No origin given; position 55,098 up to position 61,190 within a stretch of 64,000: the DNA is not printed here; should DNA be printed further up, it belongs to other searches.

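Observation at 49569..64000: Compact hybrid NRPS-PKS gene cluster with an unusual enzyme set that I cannot match to a characterised pathway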

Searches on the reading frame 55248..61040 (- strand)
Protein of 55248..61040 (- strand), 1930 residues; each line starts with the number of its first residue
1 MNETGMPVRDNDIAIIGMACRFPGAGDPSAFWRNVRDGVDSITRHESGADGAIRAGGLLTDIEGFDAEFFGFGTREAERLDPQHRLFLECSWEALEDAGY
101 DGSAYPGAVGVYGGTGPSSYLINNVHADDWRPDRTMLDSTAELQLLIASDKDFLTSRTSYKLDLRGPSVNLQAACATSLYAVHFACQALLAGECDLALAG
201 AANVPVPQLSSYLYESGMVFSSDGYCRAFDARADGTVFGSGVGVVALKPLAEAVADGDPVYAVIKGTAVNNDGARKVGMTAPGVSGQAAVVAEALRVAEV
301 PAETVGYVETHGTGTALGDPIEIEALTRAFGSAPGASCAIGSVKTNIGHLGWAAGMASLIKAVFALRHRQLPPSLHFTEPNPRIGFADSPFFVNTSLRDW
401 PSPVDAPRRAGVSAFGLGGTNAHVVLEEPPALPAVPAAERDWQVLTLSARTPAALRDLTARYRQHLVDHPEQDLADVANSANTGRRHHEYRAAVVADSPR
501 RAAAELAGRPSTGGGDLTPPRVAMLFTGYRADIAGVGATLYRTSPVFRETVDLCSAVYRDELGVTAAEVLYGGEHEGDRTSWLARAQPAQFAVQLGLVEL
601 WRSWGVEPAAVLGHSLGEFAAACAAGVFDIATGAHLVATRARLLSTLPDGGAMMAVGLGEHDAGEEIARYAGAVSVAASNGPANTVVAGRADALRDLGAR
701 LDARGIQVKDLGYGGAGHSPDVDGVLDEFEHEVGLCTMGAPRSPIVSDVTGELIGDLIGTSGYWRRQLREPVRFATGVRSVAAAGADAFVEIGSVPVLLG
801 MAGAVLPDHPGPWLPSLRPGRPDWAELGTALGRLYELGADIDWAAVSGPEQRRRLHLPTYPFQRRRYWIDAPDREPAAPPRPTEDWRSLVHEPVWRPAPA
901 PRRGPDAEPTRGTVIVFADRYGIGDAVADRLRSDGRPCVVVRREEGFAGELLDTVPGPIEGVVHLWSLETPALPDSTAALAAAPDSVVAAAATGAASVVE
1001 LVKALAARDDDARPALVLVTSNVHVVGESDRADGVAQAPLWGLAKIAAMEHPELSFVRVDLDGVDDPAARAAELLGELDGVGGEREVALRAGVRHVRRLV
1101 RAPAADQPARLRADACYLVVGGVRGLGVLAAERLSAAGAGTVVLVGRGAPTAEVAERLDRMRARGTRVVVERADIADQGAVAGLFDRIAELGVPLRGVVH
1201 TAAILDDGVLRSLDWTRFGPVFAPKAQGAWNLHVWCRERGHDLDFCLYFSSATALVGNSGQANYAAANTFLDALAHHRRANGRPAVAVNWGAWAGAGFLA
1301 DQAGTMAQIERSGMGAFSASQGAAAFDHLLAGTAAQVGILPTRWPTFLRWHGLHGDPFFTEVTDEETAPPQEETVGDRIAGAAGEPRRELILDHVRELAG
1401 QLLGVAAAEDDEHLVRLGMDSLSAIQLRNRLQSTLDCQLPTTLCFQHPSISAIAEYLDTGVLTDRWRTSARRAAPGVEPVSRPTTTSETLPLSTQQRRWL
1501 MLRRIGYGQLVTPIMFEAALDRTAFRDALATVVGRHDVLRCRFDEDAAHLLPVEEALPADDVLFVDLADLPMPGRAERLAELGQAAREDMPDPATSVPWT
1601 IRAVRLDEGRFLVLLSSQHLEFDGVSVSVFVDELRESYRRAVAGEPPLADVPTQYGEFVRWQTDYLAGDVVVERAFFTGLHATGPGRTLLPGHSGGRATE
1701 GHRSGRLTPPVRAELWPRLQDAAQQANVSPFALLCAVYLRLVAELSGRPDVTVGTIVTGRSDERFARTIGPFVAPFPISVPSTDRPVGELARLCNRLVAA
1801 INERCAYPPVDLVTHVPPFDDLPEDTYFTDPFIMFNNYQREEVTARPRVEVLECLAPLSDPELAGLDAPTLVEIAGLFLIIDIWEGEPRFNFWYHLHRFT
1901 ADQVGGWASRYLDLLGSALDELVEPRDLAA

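Call 6: search_protein_families(library=pfam, proteins=[window:55248-61040:-], max_evalue=0.01)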
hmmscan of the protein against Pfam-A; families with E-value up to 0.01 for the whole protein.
window:55248-61040:- (1930 aa): 12 families
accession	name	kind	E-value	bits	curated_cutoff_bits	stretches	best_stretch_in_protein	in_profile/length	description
PF00109.32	ketoacyl-synt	-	2.3e-65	221.1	20.8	1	11-253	2-252/252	Beta-ketoacyl synthase, N-terminal domain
PF08659.16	KR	-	6.4e-54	183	22.6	1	1115-1294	1-179/180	KR domain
PF00698.26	Acyl_transf_1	-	5.6e-48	164.5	32.7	1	525-799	3-272/319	Acyl transferase domain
PF02801.28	Ketoacyl-synt_C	-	5.6e-42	142.9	20.8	1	261-377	1-118/119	Beta-ketoacyl synthase, C-terminal domain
PF00668.25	Condensation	-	6.5e-32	111.3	30.6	1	1488-1920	3-435/456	Condensation domain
PF22621.2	CurL-like_PKS_C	-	2.8e-21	75.7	27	1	443-506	1-64/64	CurL-like, PKS C-terminal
PF16197.11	KAsynt_C_assoc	-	1.9e-19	70.5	33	1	380-495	1-111/111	Ketoacyl-synthetase C-terminal extension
PF00550.31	PP-binding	-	2e-14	54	20.8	1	1394-1457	2-67/67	Phosphopantetheine attachment site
PF00106.31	adh_short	-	1.6e-10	41.3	26.6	1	1118-1284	4-169/195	short chain dehydrogenase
PF22336.2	RhiE-like_linker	-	2.1e-09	37.7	27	1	447-507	2-61/67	RhiE-like, KS-MAT linker domain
PF13561.12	adh_short_C2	-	1.8e-07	31.4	27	1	1124-1275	6-154/236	Enoyl-(Acyl carrier protein) reductase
PF23297.2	ACP_SdgA_C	-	0.00081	19.9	27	1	1411-1457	33-79/95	Highly reducing polyketide synthase sdgA, C-terminal ACP domain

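Call 16: find_homologous_proteins(query=window:55248-61040:-)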
Query window:55248-61040:- (1930 aa): 8000 proteins with E <= 0.001 among 8000 candidates; the best 120 are listed.
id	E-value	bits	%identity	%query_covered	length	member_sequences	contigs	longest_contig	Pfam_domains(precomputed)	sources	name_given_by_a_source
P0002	0.0e+0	3931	100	91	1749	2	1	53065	PF08659.17,PF22336.3,PF00109.33,PF22621.3,PF00550.32,PF13561.13,PF16197.12,PF22953.4,PF00698.27,PF00668.26,PF00106.32,PF02801.29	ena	-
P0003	0.0e+0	1986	37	75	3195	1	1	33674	PF08659.17,PF22336.3,PF00109.33,PF21394.4,PF22621.3,PF00550.32,PF13561.13,PF00108.30,PF23297.2,PF16197.12,PF01370.28,PF22953.4,PF00698.27,PF00106.32,PF02801.29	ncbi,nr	ncbi:MAG: SDR family NAD(P)-dependent oxidoreductase [Anaerolineae bacterium]|nr:SDR family NAD(P)-d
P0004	0.0e+0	1942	51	99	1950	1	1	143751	PF08659.17,PF22336.3,PF00109.33,PF22621.3,PF00550.32,PF13561.13,PF16197.12,PF22953.4,PF00698.27,PF00668.26,PF00106.32,PF02801.29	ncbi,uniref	ncbi:SDR family NAD(P)-dependent oxidoreductase [Streptomyces sp. HK10]|uniref:SDR family NAD(P)-dep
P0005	0.0e+0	1933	51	99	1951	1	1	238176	PF08659.17,PF00668.26,PF22336.3,PF00109.33,PF22621.3,PF00550.32,PF13561.13,PF00106.32,PF02801.29,PF16197.12,PF00698.27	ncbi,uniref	ncbi:SDR family NAD(P)-dependent oxidoreductase [Streptomyces sp. NPDC126499]|uniref:SDR family NAD(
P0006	0.0e+0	1897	51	100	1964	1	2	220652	PF08659.17,PF22336.3,PF00109.33,PF22621.3,PF00550.32,PF13561.13,PF16197.12,PF22953.4,PF00698.27,PF00668.26,PF00106.32,PF02801.29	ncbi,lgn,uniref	ncbi:SDR family NAD(P)-dependent oxidoreductase [Streptomyces phaeofaciens]|uniref:SDR family NAD(P)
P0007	0.0e+0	1891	49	100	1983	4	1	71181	PF08659.17,PF22336.3,PF00109.33,PF22621.3,PF00550.32,PF13561.13,PF16197.12,PF22953.4,PF00698.27,PF00668.26,PF00106.32,PF02801.29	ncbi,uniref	ncbi:SDR family NAD(P)-dependent oxidoreductase [Streptomyces tibetensis]|uniref:SDR family NAD(P)-d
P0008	0.0e+0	1880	51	99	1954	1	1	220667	PF08659.17,PF22336.3,PF00109.33,PF22621.3,PF00550.32,PF13561.13,PF16197.12,PF22953.4,PF00698.27,PF00668.26,PF00106.32,PF02801.29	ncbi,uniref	ncbi:hypothetical protein GCM10009760_21230 [Kitasatospora kazusensis]|uniref:Acyl transferase domai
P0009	0.0e+0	1867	50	99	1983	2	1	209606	PF08659.17,PF22336.3,PF00109.33,PF22621.3,PF00550.32,PF13561.13,PF16197.12,PF22953.4,PF00698.27,PF00668.26,PF00106.32,PF02801.29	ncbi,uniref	ncbi:SDR family NAD(P)-dependent oxidoreductase [Streptomyces virginiae]|uniref:SDR family NAD(P)-de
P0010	0.0e+0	1865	50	100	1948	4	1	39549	PF08659.17,PF22336.3,PF00109.33,PF22621.3,PF00550.32,PF13561.13,PF16197.12,PF22953.4,PF00698.27,PF00668.26,PF00106.32,PF02801.29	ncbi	ncbi:SDR family NAD(P)-dependent oxidoreductase [Streptomyces sp. NPDC055663]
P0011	0.0e+0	1844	47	100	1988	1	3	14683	PF08659.17,PF22336.3,PF00109.33,PF21394.4,PF22621.3,PF00550.32,PF13561.13,PF16197.12,PF22953.4,PF00698.27,PF00668.26,PF00106.32,PF02801.29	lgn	-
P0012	0.0e+0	1793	-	-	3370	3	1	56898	PF08659.17,PF22336.3,PF00109.33,PF21394.4,PF22621.3,PF00550.32,PF13561.13,PF00108.30,PF23297.2,PF16197.12,PF01370.28,PF00698.27,PF00106.32,PF02801.29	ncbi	-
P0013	0.0e+0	1769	47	99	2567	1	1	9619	PF08659.17,PF22336.3,PF00109.33,PF22621.3,PF00550.32,PF13561.13,PF00501.35,PF13193.13,PF16197.12,PF22953.4,PF00698.27,PF00668.26,PF00106.32,PF02801.29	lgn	-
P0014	0.0e+0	1768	40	75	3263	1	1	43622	PF08659.17,PF22336.3,PF00109.33,PF21089.4,PF16363.12,PF22621.3,PF00550.32,PF13561.13,PF00108.30,PF23297.2,PF16197.12,PF01370.28,PF22953.4,PF00698.27,PF02719.22,PF01073.26,PF14765.13,PF13460.13,PF00106.32,PF02801.29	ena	-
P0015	0.0e+0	1746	-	-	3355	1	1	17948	PF08659.17,PF22336.3,PF00109.33,PF21394.4,PF21089.4,PF22621.3,PF00550.32,PF13561.13,PF00108.30,PF16197.12,PF22953.4,PF00698.27,PF14765.13,PF00106.32,PF02801.29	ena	-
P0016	0.0e+0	1742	40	75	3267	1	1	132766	PF08659.17,PF22336.3,PF00109.33,PF21089.4,PF16363.12,PF22621.3,PF00550.32,PF13561.13,PF00108.30,PF23297.2,PF16197.12,PF01370.28,PF22953.4,PF00698.27,PF02719.22,PF14765.13,PF00106.32,PF02801.29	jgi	jgi:myxalamid-type polyketide synthase MxaC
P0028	0.0e+0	1640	46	99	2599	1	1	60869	PF08659.17,PF00109.33,PF22621.3,PF00550.32,PF13561.13,PF00501.35,PF13193.13,PF16197.12,PF00698.27,PF00668.26,PF00106.32,PF02801.29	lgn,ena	-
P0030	0.0e+0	1617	46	98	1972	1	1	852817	PF08659.17,PF22336.3,PF00109.33,PF22621.3,PF00550.32,PF13561.13,PF16197.12,PF22953.4,PF00698.27,PF00668.26,PF00106.32,PF02801.29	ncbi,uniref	ncbi:SDR family NAD(P)-dependent oxidoreductase [Streptomyces olivaceus]|uniref:SDR family NAD(P)-de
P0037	0.0e+0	1606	46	99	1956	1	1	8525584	PF08659.17,PF22336.3,PF00109.33,PF22621.3,PF00550.32,PF13561.13,PF16197.12,PF22953.4,PF00698.27,PF00668.26,PF00106.32,PF02801.29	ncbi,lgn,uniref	ncbi:SDR family NAD(P)-dependent oxidoreductase [Streptomyces achromogenes]|uniref:SDR family NAD(P)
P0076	0.0e+0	1531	43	99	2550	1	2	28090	PF08659.17,PF22336.3,PF00109.33,PF22621.3,PF00550.32,PF00501.35,PF13193.13,PF23297.2,PF16197.12,PF22953.4,PF00698.27,PF00668.26,PF00106.32,PF02801.29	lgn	-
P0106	0.0e+0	1495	51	46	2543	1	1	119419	PF08659.17,PF22336.3,PF00109.33,PF22621.3,PF00550.32,PF00501.35,PF13193.13,PF16197.12,PF22953.4,PF00698.27,PF00668.26,PF00106.32,PF02801.29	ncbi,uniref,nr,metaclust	ncbi:hybrid non-ribosomal peptide synthetase/type I polyketide synthase [Kitasatospora phosalacinea]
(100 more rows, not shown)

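Call 17: find_encoding_contigs(protein=P0002, flank=10000, max_places=4)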
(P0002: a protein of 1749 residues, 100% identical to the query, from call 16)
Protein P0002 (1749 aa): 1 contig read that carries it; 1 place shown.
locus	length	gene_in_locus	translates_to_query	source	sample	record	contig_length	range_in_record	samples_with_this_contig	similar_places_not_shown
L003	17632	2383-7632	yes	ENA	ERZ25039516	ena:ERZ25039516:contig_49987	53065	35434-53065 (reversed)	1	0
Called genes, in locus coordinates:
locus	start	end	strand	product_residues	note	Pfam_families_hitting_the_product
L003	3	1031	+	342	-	?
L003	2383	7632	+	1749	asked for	PF00109:ketoacyl-synt, PF02801:Ketoacyl-synt_C, PF16197:KAsynt_C_assoc, PF22336:RhiE-like_linker, PF22621:CurL-like_PKS_C, PF00698:Acyl_transf_1, PF22953:SpnB_Rossmann, PF00106:adh_short, +4 more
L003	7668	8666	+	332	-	PF00491:Arginase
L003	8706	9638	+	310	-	PF24827:AstE_AspA_cat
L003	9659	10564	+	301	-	PF02668:TauD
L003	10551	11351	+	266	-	-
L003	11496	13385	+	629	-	PF02310:B12-binding (weak), PF06368:Met_asp_mut_E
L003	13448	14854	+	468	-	PF00587:tRNA-synt_2b, PF03129:HGTP_anticodon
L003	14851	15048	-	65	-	-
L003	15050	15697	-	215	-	-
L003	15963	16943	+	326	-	PF07676:PD40 (faint), PF26550:Tricorn_2nd (faint), PF26549:Tricorn_N (faint)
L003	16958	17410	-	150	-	PF01243:PNPOx_N (weak)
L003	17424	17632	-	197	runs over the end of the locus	PF01209:Ubie_methyltran, PF13489:Methyltransf_23, PF05724:TPMT (weak), PF05175:MTS, PF13847:Methyltransf_31, PF08241:Methyltransf_11, PF08242:Methyltransf_12, PF13649:Methyltransf_25, +1 more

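Call 18: find_encoding_contigs(protein=P0004, flank=10000, max_places=2)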
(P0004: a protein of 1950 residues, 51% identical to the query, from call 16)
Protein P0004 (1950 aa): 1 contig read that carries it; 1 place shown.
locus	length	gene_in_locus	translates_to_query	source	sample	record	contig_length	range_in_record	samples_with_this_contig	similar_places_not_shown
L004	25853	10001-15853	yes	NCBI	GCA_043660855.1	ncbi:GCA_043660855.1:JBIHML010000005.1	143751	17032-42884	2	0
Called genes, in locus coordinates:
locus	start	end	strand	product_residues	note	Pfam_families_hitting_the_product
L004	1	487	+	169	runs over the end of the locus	PF00293:NUDIX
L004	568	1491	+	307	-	PF01636:APH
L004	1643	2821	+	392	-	PF01135:PCMT, PF13649:Methyltransf_25 (weak)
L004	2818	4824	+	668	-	PF00005:ABC_tran, PF13304:AAA_21 (faint)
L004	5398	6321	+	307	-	PF13613:HTH_Tnp_4, PF13359:DDE_Tnp_4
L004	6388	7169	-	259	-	PF13340:DUF4096, PF01609:DDE_Tnp_1, PF13586:DDE_Tnp_1_2 (weak)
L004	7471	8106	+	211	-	-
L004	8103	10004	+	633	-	PF00501:AMP-binding, PF13193:AMP-binding_C, PF00550:PP-binding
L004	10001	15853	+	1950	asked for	PF00109:ketoacyl-synt, PF02801:Ketoacyl-synt_C, PF16197:KAsynt_C_assoc, PF22336:RhiE-like_linker, PF22621:CurL-like_PKS_C, PF00698:Acyl_transf_1, PF22953:SpnB_Rossmann, PF00106:adh_short, +4 more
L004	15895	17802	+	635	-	PF02310:B12-binding, PF06368:Met_asp_mut_E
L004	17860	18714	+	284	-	PF02668:TauD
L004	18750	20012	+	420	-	PF18130:ATPgrasp_N (weak), PF01071:GARS_A (faint), PF02655:ATP-grasp_3, PF02786:CPSase_L_D2, PF07478:Dala_Dala_lig_C (weak), PF13535:ATP-grasp_4, PF15632:ATPgrasp_Ter, PF18603:LAL_C2 (weak)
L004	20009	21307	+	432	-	PF07690:MFS_1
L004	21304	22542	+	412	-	PF02222:ATP-grasp, PF07478:Dala_Dala_lig_C (weak), PF18603:LAL_C2 (weak)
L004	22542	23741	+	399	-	PF18130:ATPgrasp_N (faint), PF13535:ATP-grasp_4, PF18603:LAL_C2 (weak)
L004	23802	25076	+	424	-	PF01071:GARS_A (faint), PF02655:ATP-grasp_3 (weak), PF02786:CPSase_L_D2 (weak), PF07478:Dala_Dala_lig_C (weak), PF13535:ATP-grasp_4, PF18603:LAL_C2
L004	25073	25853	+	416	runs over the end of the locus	PF00144:Beta-lactamase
